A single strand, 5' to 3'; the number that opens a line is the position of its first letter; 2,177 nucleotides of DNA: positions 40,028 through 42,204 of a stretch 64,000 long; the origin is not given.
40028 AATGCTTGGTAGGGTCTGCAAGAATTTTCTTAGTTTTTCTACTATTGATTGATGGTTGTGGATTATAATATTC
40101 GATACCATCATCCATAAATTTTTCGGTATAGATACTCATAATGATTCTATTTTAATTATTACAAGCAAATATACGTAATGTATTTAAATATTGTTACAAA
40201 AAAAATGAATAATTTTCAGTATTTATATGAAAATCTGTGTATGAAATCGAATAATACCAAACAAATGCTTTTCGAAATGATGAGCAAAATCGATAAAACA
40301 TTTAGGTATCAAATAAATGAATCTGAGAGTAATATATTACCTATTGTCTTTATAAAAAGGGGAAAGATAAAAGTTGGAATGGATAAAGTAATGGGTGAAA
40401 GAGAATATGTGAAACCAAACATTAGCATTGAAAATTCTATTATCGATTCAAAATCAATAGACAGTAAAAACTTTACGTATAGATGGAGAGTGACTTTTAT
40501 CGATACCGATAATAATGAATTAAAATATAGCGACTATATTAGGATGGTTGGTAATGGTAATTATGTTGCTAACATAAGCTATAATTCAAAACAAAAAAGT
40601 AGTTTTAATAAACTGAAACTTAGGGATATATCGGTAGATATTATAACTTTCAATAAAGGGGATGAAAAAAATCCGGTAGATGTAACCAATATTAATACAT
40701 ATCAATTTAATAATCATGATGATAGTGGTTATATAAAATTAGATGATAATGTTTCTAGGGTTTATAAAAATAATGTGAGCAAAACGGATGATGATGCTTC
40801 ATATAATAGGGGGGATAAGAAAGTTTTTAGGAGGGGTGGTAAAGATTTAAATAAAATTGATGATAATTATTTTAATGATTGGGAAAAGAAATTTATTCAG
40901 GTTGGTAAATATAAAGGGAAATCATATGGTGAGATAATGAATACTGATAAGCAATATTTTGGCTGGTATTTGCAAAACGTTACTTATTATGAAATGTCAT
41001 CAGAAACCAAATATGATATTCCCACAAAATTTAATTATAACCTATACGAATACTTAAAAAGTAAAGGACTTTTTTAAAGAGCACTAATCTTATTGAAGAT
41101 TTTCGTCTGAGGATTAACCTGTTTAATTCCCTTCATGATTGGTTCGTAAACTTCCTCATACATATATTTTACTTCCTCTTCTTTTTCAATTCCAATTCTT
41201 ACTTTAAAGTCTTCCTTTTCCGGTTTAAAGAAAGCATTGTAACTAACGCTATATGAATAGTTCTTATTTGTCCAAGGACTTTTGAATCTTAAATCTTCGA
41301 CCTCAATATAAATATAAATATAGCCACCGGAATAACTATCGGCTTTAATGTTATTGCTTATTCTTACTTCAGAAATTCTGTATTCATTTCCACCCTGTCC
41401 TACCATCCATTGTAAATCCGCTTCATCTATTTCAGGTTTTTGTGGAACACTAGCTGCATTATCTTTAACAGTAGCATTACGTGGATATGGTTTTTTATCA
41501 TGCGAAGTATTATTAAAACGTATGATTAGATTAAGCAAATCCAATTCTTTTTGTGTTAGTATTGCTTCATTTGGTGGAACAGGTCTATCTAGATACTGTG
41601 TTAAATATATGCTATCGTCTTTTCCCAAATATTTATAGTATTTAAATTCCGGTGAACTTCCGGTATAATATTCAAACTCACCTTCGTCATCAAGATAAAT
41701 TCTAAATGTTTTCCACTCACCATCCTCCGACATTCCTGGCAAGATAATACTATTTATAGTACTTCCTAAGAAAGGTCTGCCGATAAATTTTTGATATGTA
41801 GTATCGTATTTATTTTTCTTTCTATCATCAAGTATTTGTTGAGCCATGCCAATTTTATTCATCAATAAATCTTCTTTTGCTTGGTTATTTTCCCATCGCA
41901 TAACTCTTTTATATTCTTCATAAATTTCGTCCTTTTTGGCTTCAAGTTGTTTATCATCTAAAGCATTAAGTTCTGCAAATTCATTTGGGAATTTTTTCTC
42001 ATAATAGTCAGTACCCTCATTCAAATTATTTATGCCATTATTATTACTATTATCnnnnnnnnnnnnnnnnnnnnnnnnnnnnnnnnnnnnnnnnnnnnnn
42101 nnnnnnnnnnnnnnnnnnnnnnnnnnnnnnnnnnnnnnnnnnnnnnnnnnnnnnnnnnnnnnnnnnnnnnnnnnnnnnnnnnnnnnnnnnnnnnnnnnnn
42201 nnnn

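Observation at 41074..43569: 831-aa multidomain protein with an H-Y-E ADP-ribosyltransferase-like triad (polyvalent-protein type)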

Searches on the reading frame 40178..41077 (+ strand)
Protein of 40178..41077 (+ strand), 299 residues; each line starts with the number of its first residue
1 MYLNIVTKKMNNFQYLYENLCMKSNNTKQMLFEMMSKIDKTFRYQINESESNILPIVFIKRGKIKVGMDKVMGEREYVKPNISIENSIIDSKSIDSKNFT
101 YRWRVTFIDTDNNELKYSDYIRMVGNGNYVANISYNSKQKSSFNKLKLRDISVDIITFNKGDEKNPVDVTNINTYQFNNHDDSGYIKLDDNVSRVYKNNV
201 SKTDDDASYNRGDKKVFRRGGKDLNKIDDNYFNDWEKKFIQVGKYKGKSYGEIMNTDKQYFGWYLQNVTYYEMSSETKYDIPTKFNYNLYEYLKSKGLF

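Call 9: search_protein_families(library=pfam, proteins=[window:40178-41077:+], max_evalue=0.001)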
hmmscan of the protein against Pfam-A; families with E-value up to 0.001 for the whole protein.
window:40178-41077:+ (299 aa): 1 family
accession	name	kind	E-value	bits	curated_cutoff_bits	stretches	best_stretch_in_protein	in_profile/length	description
PF20600.3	ExoX-like_C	-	0.00011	22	26.5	1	243-267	4-28/30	Exodeoxyribonuclease X-like C-terminal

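Call 10: search_protein_families(library=phrogs, proteins=[window:40178-41077:+], max_evalue=0.001)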
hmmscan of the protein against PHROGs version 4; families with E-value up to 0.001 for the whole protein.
window:40178-41077:+ (299 aa): 0 families

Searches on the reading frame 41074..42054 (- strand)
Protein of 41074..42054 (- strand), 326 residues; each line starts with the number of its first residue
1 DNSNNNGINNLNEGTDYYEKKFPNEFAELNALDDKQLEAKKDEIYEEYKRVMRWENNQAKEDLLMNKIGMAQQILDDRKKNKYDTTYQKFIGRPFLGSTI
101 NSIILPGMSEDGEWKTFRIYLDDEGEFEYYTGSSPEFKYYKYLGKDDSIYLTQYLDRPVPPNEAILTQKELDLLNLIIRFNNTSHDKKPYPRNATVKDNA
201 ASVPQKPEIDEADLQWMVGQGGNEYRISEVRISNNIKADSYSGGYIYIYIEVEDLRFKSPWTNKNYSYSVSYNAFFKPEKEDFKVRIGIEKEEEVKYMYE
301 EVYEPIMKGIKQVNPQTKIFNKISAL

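Call 31: find_homologous_proteins(query=window:41074-42054:-)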
Query window:41074-42054:-: 693 candidates shared short words with the query, none scored E <= 0.001.

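Call 40: search_protein_representatives(protein=window:41077-42054:-)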
Query: 326 residues. Proteins with E-value up to 0.001 (for the whole library): 9; up to 1e-10: 9; up to 1e-30: 6. The best 9 are listed.
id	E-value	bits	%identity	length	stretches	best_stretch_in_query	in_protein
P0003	2.3e-124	431.9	63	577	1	9-324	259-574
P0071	1.0e-51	193.1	41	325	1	19-323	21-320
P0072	1.5e-49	186.0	43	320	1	8-323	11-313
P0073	4.6e-46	174.6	40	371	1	16-324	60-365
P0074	2.0e-45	172.5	43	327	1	17-321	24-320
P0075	2.2e-34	136.2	38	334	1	19-323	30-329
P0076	6.1e-26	108.5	41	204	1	145-323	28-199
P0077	3.7e-16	76.3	28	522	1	46-323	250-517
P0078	5.1e-16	75.8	28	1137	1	32-324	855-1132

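Call 41: search_protein_families(library=pfam, proteins=[P0071, P0072, P0073, P0075, P0077, P0078], max_evalue=1)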
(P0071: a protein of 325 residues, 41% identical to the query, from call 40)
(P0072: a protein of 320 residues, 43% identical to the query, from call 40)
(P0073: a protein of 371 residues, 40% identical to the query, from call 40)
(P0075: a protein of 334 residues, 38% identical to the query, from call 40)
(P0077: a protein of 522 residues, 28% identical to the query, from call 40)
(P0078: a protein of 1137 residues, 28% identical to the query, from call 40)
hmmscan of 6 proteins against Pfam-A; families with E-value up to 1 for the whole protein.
P0071 (325 aa): 0 families

P0072 (320 aa): 0 families

P0073 (371 aa): 1 family
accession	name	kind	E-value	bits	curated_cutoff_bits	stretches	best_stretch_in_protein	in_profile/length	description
PF22557.2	DuOB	-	0.052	14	27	1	253-310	152-206/210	Dual OB-containing domain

P0075 (334 aa): 0 families

P0077 (522 aa): 2 families
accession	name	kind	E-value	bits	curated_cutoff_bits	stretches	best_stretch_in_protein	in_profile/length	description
PF22801.2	KH_GLD-3_1st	-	0.19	12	27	1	332-371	4-43/75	GLD-3 1st KH domain (aka KH2)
PF00541.23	Adeno_knob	-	0.95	9.5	25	0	251-309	78-136/182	Adenoviral fibre protein (knob domain)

P0078 (1137 aa): 4 families
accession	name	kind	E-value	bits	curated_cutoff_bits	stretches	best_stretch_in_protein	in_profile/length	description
PF17171.9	GST_C_6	-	0.0064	16.7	28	0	408-426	27-45/64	Glutathione S-transferase, C-terminal domain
PF01468.23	GA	-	0.022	15.4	24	1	442-473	4-35/55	GA module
PF14317.12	YcxB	-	0.068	13.4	23.3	0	602-628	13-39/61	YcxB-like protein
PF02520.22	ANIS5_cation-bd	-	0.084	13.4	29.3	1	445-479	64-98/109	SXP/RAL-2 family protein Ani s 5-like, metal-binding domain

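Call 42: search_protein_families(library=phrogs, proteins=[P0071, P0072, P0073, P0075, P0077, P0078, window:41077-42054:-], max_evalue=0.1)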
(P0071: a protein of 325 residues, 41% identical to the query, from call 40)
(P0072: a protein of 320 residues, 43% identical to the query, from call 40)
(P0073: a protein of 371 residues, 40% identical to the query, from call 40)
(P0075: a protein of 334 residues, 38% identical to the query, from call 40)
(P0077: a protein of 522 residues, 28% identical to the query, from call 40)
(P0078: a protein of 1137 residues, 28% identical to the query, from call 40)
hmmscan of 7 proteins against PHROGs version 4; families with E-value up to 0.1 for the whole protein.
P0071 (325 aa): 2 families
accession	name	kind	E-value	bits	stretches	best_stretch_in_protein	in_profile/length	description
phrog_18548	-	unknown function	0.0063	17.3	1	79-130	42-92/241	-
phrog_9030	-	unknown function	0.074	14.9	0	116-152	22-58/82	-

P0072 (320 aa): 1 family
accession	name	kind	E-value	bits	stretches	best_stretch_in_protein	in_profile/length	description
phrog_32461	-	unknown function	0.0065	17.5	1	102-147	64-109/132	-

P0073 (371 aa): 1 family
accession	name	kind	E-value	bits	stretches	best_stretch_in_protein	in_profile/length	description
phrog_16599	-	unknown function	0.0032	18.7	1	95-138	40-82/90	-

P0075 (334 aa): 0 families

P0077 (522 aa): 1 family
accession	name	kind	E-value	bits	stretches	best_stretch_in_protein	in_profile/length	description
phrog_35256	-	unknown function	0.00026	22.1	0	358-412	5-59/65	-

P0078 (1137 aa): 0 families

window:41077-42054:- (326 aa): 0 families

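Call 48: predict_structure(alignment_id=A2)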
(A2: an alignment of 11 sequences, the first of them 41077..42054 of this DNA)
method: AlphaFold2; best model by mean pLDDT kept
length: 326 residues; sequences in the alignment: 11
mean_pLDDT: 87.7   pTM: 0.68
mean pLDDT of the five models: 87.7, 87.1, 86.3, 85.4, 85.2
residues with pLDDT >= 90: 213; 70-90: 89; 50-70: 8; < 50: 16
segments of 3 or more residues with pLDDT < 50: 1-13, 110-112
pLDDT, mean of each block of 10 residues (from residue 1): 27 69 92 95 96 90 92 91 92 96 80 75 94 91 86 89 93 95 88 86 78 96 95 85 90 90 94 90 92 93 96 92 86
secondary structure, 60 per line:
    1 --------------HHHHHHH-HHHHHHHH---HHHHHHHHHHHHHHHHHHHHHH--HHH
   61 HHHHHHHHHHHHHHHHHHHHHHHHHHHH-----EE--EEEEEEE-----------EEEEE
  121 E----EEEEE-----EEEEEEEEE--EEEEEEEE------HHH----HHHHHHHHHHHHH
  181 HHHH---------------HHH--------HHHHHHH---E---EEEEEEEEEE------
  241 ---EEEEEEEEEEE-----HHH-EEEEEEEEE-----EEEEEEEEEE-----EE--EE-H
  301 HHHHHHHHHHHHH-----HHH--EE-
elements in order: H15-21 H23-30 H34-55 H58-88 E98-104 E116-121 E126-130 E136-144 E147-154 H168-184 H211-217 E225-234 E244-254 E264-272 E278-287 H300-313

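Call 78: search_protein_families(library=ncbifam, proteins=[P0071], max_evalue=0.01)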
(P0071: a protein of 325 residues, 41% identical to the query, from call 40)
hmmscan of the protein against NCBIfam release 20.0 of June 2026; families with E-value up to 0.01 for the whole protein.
P0071 (325 aa): 0 families

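Call 89: search_solved_structures(query=A2, max_evalue=1)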
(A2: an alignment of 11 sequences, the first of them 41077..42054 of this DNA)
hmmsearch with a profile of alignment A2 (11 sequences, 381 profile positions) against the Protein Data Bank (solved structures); distinct sequences matched with E-value up to 1: 3.
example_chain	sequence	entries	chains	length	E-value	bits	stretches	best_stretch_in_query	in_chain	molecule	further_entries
5mlc_9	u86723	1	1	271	0.057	15.8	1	7-124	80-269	Ribosome-recycling factor, chloroplastic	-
6eri_Az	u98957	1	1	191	0.11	14.9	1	8-123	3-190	Ribosome-recycling factor, chloroplastic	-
7tbn_A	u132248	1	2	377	0.27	13.6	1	41-147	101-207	D11 LOV2-DARPin fusion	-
